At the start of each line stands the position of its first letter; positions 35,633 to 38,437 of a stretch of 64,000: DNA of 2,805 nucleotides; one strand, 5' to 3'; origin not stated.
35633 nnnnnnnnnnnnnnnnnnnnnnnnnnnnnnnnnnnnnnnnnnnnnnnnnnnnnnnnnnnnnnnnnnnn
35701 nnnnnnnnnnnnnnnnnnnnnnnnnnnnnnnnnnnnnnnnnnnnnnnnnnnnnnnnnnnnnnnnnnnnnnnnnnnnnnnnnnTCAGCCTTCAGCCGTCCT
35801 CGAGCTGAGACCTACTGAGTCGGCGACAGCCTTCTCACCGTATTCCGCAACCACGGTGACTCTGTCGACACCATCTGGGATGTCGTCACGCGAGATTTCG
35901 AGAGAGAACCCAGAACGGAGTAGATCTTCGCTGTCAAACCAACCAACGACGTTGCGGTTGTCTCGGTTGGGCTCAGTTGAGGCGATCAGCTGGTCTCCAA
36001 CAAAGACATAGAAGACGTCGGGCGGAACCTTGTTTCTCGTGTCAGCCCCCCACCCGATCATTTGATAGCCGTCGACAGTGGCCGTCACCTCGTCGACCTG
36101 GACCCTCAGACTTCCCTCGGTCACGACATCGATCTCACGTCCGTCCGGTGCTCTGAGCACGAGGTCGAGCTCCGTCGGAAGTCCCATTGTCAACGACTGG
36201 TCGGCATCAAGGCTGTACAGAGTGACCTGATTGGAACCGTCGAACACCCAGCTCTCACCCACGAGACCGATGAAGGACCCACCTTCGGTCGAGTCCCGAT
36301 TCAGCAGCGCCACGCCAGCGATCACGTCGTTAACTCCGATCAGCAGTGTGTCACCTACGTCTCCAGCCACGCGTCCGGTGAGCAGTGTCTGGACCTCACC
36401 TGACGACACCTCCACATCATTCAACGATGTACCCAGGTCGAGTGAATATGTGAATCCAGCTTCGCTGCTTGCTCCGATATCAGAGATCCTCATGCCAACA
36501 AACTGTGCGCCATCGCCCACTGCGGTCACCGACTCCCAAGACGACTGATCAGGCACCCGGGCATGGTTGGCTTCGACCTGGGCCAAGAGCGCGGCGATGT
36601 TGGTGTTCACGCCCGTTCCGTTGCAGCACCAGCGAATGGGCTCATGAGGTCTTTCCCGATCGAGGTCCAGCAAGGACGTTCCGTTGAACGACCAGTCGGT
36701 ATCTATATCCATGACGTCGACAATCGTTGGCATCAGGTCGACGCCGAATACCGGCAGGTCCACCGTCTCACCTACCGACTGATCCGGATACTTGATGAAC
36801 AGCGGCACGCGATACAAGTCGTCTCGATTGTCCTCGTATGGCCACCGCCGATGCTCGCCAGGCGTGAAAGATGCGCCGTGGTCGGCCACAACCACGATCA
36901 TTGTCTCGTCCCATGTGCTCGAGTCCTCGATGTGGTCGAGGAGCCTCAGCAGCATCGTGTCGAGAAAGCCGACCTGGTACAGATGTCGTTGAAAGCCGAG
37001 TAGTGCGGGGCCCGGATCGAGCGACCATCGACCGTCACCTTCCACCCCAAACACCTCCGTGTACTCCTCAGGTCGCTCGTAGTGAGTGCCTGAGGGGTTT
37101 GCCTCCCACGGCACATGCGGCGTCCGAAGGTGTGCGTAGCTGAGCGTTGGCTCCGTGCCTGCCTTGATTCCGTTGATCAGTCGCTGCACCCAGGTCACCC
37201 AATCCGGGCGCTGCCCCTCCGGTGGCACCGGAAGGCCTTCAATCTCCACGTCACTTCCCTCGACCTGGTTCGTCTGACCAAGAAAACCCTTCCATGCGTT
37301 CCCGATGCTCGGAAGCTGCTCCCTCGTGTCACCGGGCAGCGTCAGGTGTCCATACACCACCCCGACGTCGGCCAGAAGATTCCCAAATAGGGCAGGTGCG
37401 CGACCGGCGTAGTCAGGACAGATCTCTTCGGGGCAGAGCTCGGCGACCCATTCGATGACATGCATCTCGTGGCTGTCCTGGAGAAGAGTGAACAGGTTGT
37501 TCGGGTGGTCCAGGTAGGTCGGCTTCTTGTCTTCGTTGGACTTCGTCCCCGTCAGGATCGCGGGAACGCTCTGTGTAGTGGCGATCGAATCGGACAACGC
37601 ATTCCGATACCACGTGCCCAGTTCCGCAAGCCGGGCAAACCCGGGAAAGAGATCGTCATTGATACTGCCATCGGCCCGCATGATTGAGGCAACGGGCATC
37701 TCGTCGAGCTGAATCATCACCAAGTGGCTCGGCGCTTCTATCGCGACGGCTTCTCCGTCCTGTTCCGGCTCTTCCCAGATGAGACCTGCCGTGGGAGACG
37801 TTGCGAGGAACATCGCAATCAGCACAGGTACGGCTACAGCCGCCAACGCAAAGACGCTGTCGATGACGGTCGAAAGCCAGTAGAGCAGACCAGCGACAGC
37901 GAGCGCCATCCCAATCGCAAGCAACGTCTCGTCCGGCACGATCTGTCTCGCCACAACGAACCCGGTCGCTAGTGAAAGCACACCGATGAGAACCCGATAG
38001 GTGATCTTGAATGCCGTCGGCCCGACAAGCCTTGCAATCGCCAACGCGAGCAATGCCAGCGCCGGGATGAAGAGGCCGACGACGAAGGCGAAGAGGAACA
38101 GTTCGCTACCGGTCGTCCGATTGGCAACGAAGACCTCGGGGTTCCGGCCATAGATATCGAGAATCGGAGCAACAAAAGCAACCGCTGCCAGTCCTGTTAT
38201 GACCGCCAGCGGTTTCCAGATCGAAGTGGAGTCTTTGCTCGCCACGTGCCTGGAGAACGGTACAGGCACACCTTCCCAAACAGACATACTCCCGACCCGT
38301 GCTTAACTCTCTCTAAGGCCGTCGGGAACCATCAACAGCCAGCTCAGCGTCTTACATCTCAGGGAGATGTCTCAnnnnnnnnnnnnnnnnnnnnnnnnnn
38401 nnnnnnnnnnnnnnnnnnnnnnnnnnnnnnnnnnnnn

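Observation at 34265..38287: Atypical kinase-like/FkbM-methyltransferase fusion converging onto a large LtaS/sulfatase-like membrane enzyme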

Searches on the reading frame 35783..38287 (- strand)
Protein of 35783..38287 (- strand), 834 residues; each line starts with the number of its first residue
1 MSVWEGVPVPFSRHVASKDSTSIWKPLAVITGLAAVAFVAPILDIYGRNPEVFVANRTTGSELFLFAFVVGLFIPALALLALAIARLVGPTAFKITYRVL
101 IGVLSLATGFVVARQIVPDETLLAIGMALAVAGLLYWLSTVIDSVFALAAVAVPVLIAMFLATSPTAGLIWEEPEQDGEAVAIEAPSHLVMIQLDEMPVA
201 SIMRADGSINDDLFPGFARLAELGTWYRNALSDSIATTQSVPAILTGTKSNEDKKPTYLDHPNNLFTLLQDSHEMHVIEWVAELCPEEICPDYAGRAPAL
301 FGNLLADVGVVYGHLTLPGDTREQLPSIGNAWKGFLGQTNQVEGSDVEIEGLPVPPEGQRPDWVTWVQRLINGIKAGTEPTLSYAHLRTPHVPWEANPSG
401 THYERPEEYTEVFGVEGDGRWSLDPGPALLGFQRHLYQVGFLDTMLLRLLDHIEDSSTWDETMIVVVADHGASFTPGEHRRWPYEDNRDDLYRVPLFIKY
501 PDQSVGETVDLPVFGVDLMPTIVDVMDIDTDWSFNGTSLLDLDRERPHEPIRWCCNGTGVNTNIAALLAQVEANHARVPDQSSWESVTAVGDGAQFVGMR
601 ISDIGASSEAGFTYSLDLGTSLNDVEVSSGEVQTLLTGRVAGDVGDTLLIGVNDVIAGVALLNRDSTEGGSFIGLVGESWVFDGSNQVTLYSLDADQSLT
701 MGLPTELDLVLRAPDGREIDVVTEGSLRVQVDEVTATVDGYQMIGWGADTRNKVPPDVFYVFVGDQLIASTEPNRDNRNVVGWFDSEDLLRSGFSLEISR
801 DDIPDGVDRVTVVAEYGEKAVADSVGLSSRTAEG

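Call 3: search_protein_families(library=pfam, proteins=[window:35783-38287:-], max_evalue=1)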
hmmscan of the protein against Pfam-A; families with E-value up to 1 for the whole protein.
window:35783-38287:- (834 aa): 4 families
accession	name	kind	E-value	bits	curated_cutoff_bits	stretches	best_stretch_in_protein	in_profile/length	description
PF00884.28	Sulfatase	-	6.5e-21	75.4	25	2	370-528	153-301/301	Sulfatase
PF01663.27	Phosphodiest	-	0.00011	22.4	23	1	438-480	187-228/342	Type I phosphodiesterase / nucleotide pyrophosphatase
PF16347.10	SGSH_C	-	0.0005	20.7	29.3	1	489-546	13-71/154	N-sulphoglucosamine sulphohydrolase, C-terminal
PF02995.22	DUF229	-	0.011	14.9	25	1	436-476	307-347/496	Protein of unknown function (DUF229)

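Call 4: search_protein_families(library=ncbifam, proteins=[window:35783-38287:-], max_evalue=1)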
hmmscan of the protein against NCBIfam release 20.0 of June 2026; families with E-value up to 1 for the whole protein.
window:35783-38287:- (834 aa): 7 families
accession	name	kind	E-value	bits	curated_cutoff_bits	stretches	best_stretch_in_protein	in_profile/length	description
NF010322.0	PRK13759.1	equivalog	1.1e-11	44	481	1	438-547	273-384/486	arylsulfatase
NF045661.1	HdlasePehA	equivalog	5e-11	41.9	900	1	442-545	291-394/506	phosphoric/sulfuric ester hydrolase PehA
TIGR03417.1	chol_sulfatase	equivalog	6.6e-10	38.5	433.45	1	438-542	258-363/500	choline-sulfatase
NF038282.1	LapC_YejM_PbgA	exception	0.00095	17.6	825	1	441-523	420-497/584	LPS biosynthesis-modulating metalloenzyme YejM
NF053595.1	LptchSynLtaSGpos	equivalog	0.0018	16.9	970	1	440-542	435-543/626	lipoteichoic acid synthase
NF052527.1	Mn_arylsulf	exception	0.019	13.9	850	1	439-541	271-373/479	manganese-dependent arylsulfatase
NF007811.0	PRK10519.1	equivalog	0.065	12.8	111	1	109-171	22-89/155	hypothetical protein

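Call 12: search_solved_structures(query=window:35783-38287:-, max_evalue=1, show_alignments=3)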
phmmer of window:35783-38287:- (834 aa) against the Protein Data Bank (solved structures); distinct sequences matched with E-value up to 1: 41.
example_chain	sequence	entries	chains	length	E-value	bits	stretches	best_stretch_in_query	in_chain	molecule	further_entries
4upk_A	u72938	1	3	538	3.7e-11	45.1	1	441-540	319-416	PHOSPHONATE MONOESTER HYDROLASE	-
7oz8_AAA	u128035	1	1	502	1.1e-08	36.9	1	434-544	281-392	Choline-sulfatase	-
2vqr_A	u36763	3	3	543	6.4e-08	34.4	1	438-547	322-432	PUTATIVE SULFATASE | Multifunctional alkaline phosphatase superfamily protein pRL90232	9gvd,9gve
2w8s_A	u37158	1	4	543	5.3e-07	31.3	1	412-544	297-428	PHOSPHONATE MONOESTER HYDROLASE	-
5g2v_A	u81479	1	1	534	4.2e-06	28.4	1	435-553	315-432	N-ACETYLGLUCOSAMINE-6-SULFATASE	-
6ioz_A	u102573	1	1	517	5.2e-06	28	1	425-527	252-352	Iduronate 2-sulfatase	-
5fql_A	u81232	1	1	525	5.4e-06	28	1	425-527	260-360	IDURONATE-2-SULFATASE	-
4uop_A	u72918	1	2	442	8.2e-06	27.4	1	437-543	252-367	LIPOTEICHOIC ACID PRIMASE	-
6hhm_A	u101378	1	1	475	2.9e-05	25.6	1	438-550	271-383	Arylsulfatase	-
7lha_A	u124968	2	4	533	2.9e-05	25.6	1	436-542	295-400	Exo-L-galactose-6-sulfatase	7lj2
9hh2_A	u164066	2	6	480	4.9e-05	24.8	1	442-527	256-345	Sulfatase, family S1-19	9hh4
9hh3_A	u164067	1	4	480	5.1e-05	24.8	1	442-527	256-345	Sulfatase, family S1-19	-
4uph_A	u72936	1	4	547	6.6e-05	24.4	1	421-541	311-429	SULFATASE (SULFURIC ESTER HYDROLASE) PROTEIN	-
3ed4_A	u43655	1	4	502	7.7e-05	24.2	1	431-542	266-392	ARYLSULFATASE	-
7snj_A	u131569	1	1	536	8.6e-05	24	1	436-528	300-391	Arylsulfatase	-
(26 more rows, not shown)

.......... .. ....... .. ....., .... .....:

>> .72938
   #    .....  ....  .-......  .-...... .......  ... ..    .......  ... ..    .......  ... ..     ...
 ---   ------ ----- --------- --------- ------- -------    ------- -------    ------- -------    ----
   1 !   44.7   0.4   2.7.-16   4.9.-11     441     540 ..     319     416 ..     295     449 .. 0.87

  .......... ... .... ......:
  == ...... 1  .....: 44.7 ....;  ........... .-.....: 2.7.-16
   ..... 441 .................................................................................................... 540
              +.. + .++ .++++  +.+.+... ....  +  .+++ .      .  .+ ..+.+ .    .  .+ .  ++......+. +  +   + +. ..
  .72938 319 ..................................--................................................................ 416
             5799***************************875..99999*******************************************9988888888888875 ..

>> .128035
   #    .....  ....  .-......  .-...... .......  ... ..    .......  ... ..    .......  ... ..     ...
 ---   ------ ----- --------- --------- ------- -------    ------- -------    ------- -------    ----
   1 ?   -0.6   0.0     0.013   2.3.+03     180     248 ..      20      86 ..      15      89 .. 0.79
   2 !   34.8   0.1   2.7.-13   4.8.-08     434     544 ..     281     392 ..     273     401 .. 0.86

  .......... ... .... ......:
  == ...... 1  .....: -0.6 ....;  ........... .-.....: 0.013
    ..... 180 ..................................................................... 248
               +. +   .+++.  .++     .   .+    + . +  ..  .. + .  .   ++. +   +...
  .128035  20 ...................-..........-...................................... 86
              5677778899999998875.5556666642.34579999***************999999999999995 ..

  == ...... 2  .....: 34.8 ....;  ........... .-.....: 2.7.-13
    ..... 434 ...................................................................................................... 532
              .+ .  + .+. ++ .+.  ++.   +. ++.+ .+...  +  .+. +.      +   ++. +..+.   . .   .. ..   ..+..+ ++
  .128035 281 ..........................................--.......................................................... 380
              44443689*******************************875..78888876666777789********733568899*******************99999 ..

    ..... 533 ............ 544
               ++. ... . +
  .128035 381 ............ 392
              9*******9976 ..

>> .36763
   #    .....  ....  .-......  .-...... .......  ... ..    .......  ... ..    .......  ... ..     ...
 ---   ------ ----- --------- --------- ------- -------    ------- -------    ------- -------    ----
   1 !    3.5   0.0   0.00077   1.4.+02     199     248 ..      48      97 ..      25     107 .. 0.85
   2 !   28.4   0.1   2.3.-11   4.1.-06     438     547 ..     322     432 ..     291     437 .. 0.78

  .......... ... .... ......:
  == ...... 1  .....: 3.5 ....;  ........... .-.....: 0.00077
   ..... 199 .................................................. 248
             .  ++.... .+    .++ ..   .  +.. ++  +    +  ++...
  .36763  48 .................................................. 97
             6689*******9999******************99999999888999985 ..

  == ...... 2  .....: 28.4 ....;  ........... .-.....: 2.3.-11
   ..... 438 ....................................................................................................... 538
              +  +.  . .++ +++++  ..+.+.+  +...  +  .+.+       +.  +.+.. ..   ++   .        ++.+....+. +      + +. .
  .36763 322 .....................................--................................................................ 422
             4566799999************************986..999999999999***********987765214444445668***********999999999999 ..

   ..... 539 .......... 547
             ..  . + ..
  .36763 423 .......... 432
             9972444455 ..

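Call 67: find_homologous_proteins(query=window:35783-38287:-)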
Query window:35783-38287:- (834 aa): 461 proteins with E <= 0.001 among 8000 candidates; the best 120 are listed.
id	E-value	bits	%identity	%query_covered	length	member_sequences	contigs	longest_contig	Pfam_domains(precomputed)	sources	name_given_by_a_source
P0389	0.0e+0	1857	100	98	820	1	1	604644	PF00884.29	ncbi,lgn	-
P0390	0.0e+0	1281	67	98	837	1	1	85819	PF00884.29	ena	-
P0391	0.0e+0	1266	68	98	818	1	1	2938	PF16347.11,PF00884.29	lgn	-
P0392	0.0e+0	1180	63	99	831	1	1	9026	PF01663.28,PF00884.29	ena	-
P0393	0.0e+0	1151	63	97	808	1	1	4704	PF01663.28,PF00884.29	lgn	-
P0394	0.0e+0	1150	62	99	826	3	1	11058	PF01663.28,PF00884.29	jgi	jgi:hypothetical protein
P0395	0.0e+0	1148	63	97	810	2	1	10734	PF01663.28,PF00884.29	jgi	jgi:hypothetical protein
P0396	0.0e+0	1145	63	97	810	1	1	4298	PF01663.28,PF00884.29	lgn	-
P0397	0.0e+0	1142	61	99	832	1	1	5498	PF01663.28,PF00884.29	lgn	-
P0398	0.0e+0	1142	63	97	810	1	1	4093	PF01663.28,PF00884.29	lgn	-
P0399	0.0e+0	1141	61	99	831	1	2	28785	PF01663.28,PF00884.29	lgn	-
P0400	0.0e+0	1140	62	97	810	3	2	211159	PF01663.28,PF00884.29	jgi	jgi:hypothetical protein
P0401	0.0e+0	1139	61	99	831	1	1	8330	PF01663.28,PF00884.29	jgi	-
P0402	0.0e+0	1138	62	96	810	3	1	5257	PF01663.28,PF00884.29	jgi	jgi:hypothetical protein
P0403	0.0e+0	1137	61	99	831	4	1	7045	PF01663.28,PF00884.29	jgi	jgi:hypothetical protein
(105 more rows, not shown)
